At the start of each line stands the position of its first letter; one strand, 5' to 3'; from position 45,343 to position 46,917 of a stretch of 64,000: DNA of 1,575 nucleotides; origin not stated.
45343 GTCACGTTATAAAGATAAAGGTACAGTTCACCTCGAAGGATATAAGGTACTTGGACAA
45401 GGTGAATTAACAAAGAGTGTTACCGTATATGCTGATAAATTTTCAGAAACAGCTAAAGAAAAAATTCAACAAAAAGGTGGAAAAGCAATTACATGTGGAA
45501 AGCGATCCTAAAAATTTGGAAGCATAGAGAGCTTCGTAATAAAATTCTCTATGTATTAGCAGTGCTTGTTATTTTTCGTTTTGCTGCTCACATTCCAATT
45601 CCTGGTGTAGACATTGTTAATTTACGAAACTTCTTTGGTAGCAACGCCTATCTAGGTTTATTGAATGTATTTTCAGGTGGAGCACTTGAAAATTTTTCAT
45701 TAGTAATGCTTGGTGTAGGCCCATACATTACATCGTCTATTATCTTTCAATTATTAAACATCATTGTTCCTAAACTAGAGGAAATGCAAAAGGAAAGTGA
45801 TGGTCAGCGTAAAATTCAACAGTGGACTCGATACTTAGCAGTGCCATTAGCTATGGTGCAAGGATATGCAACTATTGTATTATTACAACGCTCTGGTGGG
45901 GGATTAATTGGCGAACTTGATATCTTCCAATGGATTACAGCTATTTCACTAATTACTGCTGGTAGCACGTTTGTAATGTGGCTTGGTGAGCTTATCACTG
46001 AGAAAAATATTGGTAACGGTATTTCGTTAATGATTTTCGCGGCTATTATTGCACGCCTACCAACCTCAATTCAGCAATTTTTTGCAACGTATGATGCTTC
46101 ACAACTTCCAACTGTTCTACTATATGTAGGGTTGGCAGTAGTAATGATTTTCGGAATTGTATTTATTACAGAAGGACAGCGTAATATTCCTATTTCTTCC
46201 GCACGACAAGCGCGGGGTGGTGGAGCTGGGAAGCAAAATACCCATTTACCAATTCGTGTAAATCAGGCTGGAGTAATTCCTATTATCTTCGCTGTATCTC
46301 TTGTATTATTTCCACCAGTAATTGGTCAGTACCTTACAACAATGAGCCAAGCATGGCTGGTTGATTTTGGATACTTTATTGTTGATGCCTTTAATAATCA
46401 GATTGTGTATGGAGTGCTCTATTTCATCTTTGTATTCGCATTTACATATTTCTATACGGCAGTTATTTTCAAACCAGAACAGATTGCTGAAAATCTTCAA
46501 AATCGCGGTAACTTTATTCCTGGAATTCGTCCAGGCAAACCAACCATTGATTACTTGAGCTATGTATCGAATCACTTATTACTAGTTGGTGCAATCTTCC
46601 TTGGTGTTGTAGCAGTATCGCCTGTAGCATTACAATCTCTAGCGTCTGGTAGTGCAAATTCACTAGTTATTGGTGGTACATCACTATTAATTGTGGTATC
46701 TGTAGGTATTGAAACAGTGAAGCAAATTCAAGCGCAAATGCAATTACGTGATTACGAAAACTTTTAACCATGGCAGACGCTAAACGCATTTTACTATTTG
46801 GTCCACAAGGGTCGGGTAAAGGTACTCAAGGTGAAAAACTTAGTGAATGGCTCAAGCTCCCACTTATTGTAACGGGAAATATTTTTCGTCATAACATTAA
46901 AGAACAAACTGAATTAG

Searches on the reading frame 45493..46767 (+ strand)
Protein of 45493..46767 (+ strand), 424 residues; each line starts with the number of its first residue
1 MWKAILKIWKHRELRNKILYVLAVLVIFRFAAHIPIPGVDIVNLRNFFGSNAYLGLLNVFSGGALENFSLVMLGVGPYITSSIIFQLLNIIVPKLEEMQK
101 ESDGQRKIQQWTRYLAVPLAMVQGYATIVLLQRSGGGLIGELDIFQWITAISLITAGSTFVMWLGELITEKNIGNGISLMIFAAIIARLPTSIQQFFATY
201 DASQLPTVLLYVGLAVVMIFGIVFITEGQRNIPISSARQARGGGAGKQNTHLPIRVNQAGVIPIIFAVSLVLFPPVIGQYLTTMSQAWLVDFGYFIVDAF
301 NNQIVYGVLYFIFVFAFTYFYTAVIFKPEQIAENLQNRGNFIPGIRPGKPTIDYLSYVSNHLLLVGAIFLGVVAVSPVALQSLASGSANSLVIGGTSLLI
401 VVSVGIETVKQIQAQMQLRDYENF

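Call 66: search_protein_families(library=pfam, proteins=[window:45493-46767:+], max_evalue=0.00001)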
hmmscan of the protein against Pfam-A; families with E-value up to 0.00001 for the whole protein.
window:45493-46767:+ (424 aa): 1 family
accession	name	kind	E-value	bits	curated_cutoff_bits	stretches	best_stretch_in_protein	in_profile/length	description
PF00344.25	SecY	-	4.8e-100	335.3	32.2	1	69-409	1-306/306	SecY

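Call 71: find_homologous_proteins(query=window:45493-46764:+, max_evalue=1e-40)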
Query window:45493-46764:+ (424 aa): 8000 proteins with E <= 1e-40 among 8000 candidates; the best 120 are listed.
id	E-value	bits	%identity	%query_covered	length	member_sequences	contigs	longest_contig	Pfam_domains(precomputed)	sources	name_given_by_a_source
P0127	8.0e-270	913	100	100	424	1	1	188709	PF00344.26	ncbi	-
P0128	9.6e-232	787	84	100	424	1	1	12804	PF00344.26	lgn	-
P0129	1.5e-222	757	79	100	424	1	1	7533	PF00344.26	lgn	-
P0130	1.6e-222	757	81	100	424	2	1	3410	PF00344.26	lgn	-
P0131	5.3e-222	755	79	100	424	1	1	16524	PF00344.26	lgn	-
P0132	2.3e-221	753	79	100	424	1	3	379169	PF00344.26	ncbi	-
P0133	3.4e-221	753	79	100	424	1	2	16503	PF00344.26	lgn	-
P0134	7.7e-220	748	78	100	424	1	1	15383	PF00344.26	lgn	-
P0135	7.2e-217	738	78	100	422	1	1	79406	PF00344.26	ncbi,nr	ncbi:MAG: preprotein translocase subunit SecY [bacterium]|nr:preprotein translocase subunit SecY [ba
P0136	4.3e-216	736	75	100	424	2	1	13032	PF00344.26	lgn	-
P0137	1.7e-214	731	77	100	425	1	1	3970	PF00344.26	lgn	-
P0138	1.4e-211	721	76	100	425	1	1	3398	PF00344.26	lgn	-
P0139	9.6e-211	718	75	100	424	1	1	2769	PF00344.26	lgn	-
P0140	2.8e-208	710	73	100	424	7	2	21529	PF00344.26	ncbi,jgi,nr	ncbi:MAG: hypothetical protein ACD_43C00052G0009 [uncultured bacterium]|nr:MAG: hypothetical protein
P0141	2.3e-207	707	74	100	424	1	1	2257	PF00344.26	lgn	-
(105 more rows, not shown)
